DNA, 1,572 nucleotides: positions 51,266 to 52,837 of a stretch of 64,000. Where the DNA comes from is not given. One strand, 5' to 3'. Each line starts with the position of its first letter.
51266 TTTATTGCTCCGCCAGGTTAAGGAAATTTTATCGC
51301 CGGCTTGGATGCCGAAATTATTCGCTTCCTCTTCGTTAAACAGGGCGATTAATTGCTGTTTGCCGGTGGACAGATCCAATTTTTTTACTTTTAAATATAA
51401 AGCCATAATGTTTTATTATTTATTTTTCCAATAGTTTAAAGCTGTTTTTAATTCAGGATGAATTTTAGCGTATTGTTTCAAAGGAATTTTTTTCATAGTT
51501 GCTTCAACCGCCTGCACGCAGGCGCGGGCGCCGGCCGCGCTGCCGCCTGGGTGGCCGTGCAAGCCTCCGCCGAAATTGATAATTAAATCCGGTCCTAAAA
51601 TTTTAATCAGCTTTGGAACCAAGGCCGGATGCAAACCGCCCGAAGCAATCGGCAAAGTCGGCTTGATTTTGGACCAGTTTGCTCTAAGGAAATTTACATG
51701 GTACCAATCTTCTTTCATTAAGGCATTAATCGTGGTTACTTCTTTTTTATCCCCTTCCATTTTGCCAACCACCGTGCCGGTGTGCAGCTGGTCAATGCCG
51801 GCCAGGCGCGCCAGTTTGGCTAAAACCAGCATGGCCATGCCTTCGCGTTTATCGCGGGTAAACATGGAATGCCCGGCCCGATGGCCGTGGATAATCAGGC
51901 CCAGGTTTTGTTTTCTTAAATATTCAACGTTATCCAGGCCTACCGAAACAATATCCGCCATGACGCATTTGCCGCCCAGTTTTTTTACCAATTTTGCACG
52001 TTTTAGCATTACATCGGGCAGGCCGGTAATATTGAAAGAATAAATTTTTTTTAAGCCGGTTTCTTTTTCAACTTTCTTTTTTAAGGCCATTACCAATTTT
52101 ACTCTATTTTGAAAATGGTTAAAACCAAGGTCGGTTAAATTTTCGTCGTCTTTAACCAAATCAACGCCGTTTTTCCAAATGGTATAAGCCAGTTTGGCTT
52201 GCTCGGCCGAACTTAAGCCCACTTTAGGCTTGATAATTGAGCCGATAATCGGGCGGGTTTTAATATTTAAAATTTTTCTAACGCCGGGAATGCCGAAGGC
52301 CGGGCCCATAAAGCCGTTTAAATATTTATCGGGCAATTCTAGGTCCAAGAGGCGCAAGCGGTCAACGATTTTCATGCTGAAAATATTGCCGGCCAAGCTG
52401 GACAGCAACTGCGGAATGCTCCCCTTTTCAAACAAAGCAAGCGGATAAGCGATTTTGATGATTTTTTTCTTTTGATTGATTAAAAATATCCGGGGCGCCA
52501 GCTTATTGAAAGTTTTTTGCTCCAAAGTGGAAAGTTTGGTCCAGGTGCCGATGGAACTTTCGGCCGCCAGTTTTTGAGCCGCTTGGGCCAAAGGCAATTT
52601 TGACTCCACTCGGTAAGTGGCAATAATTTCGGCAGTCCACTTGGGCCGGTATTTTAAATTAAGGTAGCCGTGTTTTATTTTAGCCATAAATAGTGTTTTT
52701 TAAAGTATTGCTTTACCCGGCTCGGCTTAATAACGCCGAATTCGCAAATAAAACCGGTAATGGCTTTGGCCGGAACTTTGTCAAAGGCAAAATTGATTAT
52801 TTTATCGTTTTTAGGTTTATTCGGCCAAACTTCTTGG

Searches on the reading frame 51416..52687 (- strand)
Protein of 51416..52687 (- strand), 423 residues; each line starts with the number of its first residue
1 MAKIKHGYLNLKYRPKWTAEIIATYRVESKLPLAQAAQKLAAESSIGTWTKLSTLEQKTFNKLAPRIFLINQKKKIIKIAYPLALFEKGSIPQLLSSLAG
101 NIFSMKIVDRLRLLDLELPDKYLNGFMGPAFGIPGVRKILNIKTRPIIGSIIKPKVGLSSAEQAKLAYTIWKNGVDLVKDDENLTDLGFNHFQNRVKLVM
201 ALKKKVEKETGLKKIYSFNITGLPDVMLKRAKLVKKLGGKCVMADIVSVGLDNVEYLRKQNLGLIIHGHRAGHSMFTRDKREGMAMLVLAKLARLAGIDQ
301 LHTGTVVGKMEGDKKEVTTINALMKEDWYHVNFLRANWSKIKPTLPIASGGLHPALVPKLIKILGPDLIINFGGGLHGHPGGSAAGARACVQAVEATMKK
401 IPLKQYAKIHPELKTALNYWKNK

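Call 37: list_cluster_members(proteins=[window:51416-52687:-, window:49907-51406:-, window:62208-63566:-, window:61247-61954:-, window:32475-33743:+, window:30964-32445:+, window:34606-36186:+, window:8863-10272:+, window:4450-5985:+, window:27662-29095:+])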
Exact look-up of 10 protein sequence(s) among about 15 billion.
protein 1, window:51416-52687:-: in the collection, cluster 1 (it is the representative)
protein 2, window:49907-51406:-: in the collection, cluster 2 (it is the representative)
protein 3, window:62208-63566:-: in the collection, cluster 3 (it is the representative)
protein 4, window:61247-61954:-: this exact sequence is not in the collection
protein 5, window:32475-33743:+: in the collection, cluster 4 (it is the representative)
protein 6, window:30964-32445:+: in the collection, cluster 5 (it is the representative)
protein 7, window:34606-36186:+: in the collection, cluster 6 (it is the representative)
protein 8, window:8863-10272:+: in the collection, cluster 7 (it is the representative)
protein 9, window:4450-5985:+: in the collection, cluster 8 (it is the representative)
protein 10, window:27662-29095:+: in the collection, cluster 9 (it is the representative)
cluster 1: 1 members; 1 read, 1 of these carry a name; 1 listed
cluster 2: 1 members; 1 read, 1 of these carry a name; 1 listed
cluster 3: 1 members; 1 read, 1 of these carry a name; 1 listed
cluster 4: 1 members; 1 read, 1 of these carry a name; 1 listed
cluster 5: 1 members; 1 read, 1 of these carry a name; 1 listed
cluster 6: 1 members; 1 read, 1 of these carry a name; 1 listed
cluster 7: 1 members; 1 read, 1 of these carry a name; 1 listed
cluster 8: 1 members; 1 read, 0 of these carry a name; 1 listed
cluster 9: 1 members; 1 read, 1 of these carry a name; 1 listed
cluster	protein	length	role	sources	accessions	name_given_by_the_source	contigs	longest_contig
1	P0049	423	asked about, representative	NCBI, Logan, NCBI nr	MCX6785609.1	MAG: type III ribulose-bisphosphate carboxylase [Candidatus Komeilibacteria bacterium] | type III ribulose-bisphosphate carboxylase [Candidatus Komeilibacteria bacterium]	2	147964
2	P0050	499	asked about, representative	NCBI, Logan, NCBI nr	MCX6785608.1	MAG: thymidine phosphorylase [Candidatus Komeilibacteria bacterium] | thymidine phosphorylase [Candidatus Komeilibacteria bacterium]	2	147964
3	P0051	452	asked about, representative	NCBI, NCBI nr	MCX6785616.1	MAG: CAP domain-containing protein [Candidatus Komeilibacteria bacterium] | CAP domain-containing protein [Candidatus Komeilibacteria bacterium]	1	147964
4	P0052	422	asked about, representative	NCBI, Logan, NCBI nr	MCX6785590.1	MAG: serine--tRNA ligase [Candidatus Komeilibacteria bacterium] | serine--tRNA ligase [Candidatus Komeilibacteria bacterium]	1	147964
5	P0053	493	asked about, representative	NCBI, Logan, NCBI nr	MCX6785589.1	MAG: lysine--tRNA ligase [Candidatus Komeilibacteria bacterium] | lysine--tRNA ligase [Candidatus Komeilibacteria bacterium]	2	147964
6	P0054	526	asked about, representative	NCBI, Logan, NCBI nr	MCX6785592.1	MAG: UDP-N-acetylmuramoyl-tripeptide--D-alanyl-D-alanine ligase [Candidatus ... | UDP-N-acetylmuramoyl-tripeptide--D-alanyl-D-alanine ligase [Candidatus Komeilibacteria ...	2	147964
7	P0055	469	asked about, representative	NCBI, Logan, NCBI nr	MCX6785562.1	MAG: hypothetical protein NTZ18_01780 [Candidatus Komeilibacteria bacterium] | hypothetical protein [Candidatus Komeilibacteria bacterium]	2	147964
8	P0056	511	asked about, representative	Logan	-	-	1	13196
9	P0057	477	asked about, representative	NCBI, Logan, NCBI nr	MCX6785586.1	MAG: O-antigen ligase family protein [Candidatus Komeilibacteria bacterium] | O-antigen ligase family protein [Candidatus Komeilibacteria bacterium]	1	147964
